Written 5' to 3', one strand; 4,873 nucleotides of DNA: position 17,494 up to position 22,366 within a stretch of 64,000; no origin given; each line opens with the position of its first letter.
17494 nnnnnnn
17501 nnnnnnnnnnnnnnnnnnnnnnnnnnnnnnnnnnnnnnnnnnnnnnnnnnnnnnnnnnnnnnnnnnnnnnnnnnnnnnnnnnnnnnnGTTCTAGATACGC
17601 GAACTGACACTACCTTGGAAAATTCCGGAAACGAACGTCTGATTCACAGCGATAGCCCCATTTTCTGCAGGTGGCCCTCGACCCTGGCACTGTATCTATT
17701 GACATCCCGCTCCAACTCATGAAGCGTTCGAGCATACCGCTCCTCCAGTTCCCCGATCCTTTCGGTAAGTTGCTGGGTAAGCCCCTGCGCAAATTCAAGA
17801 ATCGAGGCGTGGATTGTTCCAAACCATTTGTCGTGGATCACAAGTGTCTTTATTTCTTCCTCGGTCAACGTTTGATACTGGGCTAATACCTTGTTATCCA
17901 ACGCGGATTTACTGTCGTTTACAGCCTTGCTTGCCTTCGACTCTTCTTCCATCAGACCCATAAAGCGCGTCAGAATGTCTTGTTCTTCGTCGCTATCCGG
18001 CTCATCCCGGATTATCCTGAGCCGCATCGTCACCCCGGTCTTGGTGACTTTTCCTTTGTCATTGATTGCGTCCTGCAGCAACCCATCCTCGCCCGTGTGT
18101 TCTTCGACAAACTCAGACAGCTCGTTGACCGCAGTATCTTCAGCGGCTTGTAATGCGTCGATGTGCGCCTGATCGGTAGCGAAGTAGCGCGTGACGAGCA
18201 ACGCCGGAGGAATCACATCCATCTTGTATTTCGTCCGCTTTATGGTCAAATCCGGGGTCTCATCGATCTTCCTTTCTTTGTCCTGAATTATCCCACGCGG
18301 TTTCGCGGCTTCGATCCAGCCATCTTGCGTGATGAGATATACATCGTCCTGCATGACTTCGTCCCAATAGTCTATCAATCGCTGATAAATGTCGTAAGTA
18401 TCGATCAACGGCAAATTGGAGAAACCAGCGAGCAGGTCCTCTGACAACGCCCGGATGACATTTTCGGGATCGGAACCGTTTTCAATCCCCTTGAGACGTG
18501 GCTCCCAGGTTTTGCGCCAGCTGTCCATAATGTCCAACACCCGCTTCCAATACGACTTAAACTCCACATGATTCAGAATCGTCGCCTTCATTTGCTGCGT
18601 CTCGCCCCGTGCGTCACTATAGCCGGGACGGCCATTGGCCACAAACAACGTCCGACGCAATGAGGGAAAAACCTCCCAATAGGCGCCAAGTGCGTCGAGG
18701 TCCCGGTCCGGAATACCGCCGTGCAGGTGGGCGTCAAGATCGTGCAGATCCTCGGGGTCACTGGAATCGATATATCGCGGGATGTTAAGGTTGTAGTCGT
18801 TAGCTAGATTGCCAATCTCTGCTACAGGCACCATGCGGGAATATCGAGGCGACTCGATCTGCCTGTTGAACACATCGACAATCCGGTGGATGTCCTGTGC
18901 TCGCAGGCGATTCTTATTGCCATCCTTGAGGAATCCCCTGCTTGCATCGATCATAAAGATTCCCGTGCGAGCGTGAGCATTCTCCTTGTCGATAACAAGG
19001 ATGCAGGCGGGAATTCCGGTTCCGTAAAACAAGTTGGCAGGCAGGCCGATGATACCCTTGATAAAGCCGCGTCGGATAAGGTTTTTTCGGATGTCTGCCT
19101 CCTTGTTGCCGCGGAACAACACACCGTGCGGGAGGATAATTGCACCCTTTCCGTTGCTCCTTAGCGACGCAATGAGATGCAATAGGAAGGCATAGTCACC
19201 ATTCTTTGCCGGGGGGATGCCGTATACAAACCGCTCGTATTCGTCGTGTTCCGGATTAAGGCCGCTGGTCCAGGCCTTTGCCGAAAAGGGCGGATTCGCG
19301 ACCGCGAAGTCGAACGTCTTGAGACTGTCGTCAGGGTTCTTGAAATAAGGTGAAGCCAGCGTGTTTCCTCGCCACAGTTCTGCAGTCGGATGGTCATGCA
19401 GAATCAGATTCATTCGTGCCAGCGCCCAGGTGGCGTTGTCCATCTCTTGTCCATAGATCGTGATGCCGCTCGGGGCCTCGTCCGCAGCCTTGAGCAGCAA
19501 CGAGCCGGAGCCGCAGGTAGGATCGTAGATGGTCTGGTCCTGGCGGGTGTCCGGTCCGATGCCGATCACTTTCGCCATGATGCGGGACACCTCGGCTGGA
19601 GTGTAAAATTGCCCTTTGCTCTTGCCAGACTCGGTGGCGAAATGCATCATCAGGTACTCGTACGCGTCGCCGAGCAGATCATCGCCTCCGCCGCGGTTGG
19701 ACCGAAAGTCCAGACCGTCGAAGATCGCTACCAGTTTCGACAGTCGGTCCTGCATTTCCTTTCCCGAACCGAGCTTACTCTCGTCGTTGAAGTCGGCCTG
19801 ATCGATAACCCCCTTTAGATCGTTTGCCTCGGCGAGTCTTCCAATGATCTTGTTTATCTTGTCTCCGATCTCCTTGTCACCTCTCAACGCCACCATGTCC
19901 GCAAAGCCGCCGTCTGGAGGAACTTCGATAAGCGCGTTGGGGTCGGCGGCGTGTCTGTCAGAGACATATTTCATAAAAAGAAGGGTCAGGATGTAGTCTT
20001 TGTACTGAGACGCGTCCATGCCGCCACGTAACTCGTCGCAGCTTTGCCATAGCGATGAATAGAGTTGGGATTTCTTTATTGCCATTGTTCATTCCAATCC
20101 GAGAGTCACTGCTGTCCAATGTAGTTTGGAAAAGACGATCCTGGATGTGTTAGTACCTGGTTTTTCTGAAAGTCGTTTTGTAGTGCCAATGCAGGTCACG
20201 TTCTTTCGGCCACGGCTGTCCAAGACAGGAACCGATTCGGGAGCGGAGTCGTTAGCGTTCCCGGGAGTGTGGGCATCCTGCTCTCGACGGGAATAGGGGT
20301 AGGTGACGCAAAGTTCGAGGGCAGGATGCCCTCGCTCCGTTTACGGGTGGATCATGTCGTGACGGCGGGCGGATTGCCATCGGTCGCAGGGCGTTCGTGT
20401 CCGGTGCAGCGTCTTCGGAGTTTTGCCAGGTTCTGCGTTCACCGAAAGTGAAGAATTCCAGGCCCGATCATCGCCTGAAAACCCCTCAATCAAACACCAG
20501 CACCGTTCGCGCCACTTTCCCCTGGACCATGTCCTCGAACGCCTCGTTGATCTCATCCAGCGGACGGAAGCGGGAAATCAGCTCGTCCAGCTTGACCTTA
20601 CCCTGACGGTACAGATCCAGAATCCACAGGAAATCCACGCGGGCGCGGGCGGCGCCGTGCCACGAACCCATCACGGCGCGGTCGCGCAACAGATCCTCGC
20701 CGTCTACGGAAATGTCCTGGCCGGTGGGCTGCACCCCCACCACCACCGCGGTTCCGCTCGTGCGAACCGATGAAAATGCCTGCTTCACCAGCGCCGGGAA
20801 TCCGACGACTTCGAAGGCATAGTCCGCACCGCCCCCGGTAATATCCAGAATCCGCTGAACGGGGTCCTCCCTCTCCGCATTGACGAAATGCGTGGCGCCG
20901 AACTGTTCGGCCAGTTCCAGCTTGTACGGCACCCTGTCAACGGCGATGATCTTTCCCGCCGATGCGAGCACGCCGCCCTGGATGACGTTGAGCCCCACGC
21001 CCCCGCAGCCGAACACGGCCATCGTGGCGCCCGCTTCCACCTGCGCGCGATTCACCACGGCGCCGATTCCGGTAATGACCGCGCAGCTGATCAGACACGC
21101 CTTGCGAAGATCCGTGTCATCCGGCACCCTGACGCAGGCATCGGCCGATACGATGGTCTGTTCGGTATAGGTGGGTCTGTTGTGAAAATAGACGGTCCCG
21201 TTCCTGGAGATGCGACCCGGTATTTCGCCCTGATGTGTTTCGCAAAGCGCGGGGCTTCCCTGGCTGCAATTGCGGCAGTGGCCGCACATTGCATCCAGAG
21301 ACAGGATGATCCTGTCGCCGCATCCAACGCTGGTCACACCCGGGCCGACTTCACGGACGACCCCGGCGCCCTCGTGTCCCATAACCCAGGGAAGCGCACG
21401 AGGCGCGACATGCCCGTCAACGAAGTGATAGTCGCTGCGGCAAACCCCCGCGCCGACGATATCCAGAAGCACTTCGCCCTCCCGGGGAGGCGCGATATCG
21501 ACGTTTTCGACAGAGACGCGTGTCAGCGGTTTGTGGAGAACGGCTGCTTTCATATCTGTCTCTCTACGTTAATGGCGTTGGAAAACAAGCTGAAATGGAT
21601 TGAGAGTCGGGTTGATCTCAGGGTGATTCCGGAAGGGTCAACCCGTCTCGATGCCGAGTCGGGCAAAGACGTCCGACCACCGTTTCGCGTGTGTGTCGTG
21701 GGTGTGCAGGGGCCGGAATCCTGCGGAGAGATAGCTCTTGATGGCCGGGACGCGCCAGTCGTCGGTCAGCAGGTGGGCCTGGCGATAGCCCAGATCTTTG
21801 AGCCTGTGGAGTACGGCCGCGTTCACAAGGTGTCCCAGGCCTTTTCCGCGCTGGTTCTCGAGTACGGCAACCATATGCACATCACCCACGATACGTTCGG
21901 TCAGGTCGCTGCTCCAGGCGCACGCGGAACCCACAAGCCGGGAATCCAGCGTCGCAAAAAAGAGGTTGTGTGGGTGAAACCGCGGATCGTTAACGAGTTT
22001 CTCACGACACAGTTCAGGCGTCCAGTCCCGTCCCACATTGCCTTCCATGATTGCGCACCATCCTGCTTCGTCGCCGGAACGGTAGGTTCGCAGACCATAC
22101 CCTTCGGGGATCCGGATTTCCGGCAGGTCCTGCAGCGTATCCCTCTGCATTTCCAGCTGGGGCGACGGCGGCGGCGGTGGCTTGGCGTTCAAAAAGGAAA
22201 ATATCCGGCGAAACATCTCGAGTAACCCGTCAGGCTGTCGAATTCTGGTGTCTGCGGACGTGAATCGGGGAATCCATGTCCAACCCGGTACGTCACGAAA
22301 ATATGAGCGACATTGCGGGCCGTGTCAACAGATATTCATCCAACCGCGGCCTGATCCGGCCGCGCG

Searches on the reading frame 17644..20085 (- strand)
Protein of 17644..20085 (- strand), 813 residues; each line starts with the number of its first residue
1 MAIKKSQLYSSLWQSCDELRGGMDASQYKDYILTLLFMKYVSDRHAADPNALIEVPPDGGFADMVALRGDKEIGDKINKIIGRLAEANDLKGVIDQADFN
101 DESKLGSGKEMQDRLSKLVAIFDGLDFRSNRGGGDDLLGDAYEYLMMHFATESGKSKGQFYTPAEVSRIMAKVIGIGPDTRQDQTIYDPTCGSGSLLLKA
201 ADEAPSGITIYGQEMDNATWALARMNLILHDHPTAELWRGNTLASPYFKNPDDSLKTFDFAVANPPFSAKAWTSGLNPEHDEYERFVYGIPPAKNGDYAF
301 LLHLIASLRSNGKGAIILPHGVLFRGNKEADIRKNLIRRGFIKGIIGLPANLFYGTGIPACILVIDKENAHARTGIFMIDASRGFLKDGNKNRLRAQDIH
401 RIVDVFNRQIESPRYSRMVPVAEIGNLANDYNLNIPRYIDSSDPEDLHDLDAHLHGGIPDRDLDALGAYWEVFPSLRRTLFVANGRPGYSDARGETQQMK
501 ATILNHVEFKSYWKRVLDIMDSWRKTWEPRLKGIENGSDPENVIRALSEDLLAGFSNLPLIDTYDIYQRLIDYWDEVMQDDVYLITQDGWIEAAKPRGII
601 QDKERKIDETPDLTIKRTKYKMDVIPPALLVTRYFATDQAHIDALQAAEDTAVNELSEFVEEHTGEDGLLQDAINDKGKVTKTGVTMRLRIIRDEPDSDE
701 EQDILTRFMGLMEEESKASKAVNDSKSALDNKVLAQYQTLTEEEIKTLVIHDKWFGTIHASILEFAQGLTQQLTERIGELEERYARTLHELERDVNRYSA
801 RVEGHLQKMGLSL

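Call 21: search_protein_families(library=pfam, proteins=[window:17644-20085:-], max_evalue=0.01)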
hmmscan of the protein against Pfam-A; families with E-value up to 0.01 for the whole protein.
window:17644-20085:- (813 aa): 5 families
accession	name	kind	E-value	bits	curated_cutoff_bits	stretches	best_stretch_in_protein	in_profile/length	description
PF02384.22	N6_Mtase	-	3e-99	332.7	20.4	1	135-445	3-309/311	N-6 DNA Methylase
PF12161.14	HsdM_N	-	4.4e-18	66.7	24.5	1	10-122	3-135/135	HsdM N-terminal domain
PF01170.24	UPF0020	-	0.00061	20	22.3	1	161-208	7-54/197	RMKL-like, methyltransferase domain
PF05175.20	MTS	-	0.002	18.2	23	1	181-271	30-112/170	Methyltransferase small domain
PF07669.17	Eco57I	-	0.003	18.1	25.3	0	254-348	71-165/171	Eco57I restriction-modification methylase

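Call 67: search_protein_families(library=padloc, proteins=[window:17644-20085:-], max_evalue=0.00001)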
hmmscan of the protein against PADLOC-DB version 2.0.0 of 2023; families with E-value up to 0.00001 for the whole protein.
window:17644-20085:- (813 aa): 35 families (the best 25 are shown)
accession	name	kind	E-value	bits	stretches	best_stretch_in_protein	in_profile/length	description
PDLC03027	MTase_I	-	0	1303.6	1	1-812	1-809/810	Type I methyltransferase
PDLC03032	MTase_I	-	0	1017.9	2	1-592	1-593/1001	Type I methyltransferase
PDLC03022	MTase_I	-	1.3e-183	610.6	2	86-810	116-842/857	Type I methyltransferase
PDLC03031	MTase_I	-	2.4e-121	404.5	2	55-810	84-832/834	Type I methyltransferase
PDLC03038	MTase_I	-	4.9e-60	201.4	1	3-445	4-457/896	Type I methyltransferase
PDLC03039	MTase_I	-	1e-58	197.1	1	3-441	2-451/708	Type I methyltransferase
PDLC03028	MTase_I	-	1.5e-57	193.5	1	7-446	728-1197/1236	Type I methyltransferase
PDLC03020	MTase_I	-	2.9e-54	182.7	2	135-354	162-392/410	Type I methyltransferase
PDLC03033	MTase_I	-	3.9e-51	172.6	1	118-440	162-493/541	Type I methyltransferase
PDLC03019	MTase_I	-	3.8e-49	165.8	2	129-407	141-420/932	Type I methyltransferase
PDLC03029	MTase_I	-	7.5e-47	158.2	1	89-423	112-464/661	Type I methyltransferase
PDLC03021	MTase_I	-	1.1e-45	154.5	1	113-446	123-459/491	Type I methyltransferase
PDLC03026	MTase_I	-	4.4e-45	152.7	1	5-411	3-402/487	Type I methyltransferase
PDLC04134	mad2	-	3e-44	149.7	1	3-407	136-485/492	mads_2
PDLC03035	MTase_I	-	8.9e-44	148.1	1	112-385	132-406/653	Type I methyltransferase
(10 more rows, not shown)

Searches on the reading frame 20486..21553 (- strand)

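Call 21: search_protein_families(library=pfam, proteins=[window:20486-21553:-], max_evalue=0.01)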
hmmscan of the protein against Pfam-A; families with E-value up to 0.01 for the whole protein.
window:20486-21553:- (355 aa): 4 families
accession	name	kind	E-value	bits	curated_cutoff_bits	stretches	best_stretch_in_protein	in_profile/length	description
PF00107.32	ADH_zinc_N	-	7.1e-27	94.3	31.8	1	185-303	1-117/129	Zinc-binding dehydrogenase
PF08240.17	ADH_N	-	1.2e-23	83.8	23.5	1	25-145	2-104/104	Alcohol dehydrogenase GroES-like domain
PF16912.11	Glu_dehyd_C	-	4.9e-10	39.7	34.9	1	176-342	32-201/211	Glucose dehydrogenase C-terminus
PF13602.12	ADH_zinc_N_2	-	1.4e-08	36.2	27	1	218-347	1-128/134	Zinc-binding dehydrogenase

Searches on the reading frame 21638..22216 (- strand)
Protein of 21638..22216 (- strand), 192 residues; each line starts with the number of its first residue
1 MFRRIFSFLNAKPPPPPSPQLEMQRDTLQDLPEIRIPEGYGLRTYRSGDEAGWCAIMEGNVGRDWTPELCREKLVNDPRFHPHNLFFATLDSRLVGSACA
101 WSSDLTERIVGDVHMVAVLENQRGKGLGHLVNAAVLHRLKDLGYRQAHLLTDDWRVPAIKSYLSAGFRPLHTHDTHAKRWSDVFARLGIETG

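Call 21: search_protein_families(library=pfam, proteins=[window:21638-22216:-], max_evalue=0.01)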
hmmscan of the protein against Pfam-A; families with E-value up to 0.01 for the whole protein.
window:21638-22216:- (192 aa): 4 families
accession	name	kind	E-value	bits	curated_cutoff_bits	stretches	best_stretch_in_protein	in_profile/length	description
PF00583.31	Acetyltransf_1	-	6.4e-10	39.8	20.7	1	80-167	27-116/116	Acetyltransferase (GNAT) family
PF13508.13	Acetyltransf_7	-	3.6e-07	30.9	27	1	84-168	4-83/84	Acetyltransferase (GNAT) domain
PF08445.16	FR47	-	0.00011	22.5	22.1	1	94-170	8-80/86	FR47-like protein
PF13673.13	Acetyltransf_10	-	0.00049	20.5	23.6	1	85-170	33-110/128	Acetyltransferase (GNAT) domain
